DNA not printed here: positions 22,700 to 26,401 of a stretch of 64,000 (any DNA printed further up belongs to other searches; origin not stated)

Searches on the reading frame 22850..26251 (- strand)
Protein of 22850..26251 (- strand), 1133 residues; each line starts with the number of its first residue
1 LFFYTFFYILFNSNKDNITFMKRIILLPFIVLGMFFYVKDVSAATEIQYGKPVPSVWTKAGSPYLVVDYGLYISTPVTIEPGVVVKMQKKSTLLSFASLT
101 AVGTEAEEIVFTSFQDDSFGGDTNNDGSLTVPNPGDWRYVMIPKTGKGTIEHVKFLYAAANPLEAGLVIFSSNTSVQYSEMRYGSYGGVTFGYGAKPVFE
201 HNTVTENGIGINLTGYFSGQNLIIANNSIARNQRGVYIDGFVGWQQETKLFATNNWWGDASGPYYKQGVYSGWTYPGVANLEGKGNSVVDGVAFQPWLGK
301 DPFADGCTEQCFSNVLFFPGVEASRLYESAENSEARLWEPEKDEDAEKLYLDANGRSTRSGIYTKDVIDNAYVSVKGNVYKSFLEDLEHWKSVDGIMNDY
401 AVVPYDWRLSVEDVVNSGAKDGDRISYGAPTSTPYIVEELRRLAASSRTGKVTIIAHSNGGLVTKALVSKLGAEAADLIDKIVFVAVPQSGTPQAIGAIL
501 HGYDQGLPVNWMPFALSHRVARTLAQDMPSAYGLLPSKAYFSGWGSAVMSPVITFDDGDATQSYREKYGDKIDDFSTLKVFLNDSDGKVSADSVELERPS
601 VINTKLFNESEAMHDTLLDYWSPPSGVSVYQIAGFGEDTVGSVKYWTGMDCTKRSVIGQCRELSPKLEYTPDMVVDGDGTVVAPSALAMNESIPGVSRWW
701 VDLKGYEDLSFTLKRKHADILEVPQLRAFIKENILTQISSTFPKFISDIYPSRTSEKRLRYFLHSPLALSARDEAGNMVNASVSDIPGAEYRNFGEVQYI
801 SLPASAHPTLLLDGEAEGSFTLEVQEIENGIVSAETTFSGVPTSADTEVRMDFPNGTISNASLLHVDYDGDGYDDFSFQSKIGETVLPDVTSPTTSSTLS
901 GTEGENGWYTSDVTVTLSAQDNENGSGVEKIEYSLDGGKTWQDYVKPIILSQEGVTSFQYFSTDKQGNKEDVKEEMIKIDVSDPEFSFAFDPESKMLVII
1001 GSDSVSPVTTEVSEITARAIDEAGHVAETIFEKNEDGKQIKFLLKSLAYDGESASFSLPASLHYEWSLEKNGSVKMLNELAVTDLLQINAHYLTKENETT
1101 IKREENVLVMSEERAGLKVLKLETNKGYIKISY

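Call 37: search_protein_families(library=pfam, proteins=[window:22850-26251:-], max_evalue=0.001)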
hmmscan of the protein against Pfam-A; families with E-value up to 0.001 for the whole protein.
window:22850-26251:- (1133 aa): 4 families
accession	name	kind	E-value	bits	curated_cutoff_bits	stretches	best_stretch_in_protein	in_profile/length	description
PF02450.21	LCAT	-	2.3e-13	50.6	21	1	360-685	48-354/392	Lecithin:cholesterol acyltransferase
PF13229.12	Beta_helix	-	3.5e-07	30.4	25.9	1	163-239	22-121/158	Right handed beta helix region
PF24096.1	DUF7379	-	1.1e-06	29.1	33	1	438-495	59-118/191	Domain of unknown function (DUF7379)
PF03174.19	CHB_HEX_C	-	0.00083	19.7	23.6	0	930-952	36-59/76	Chitobiase/beta-hexosaminidase C-terminal domain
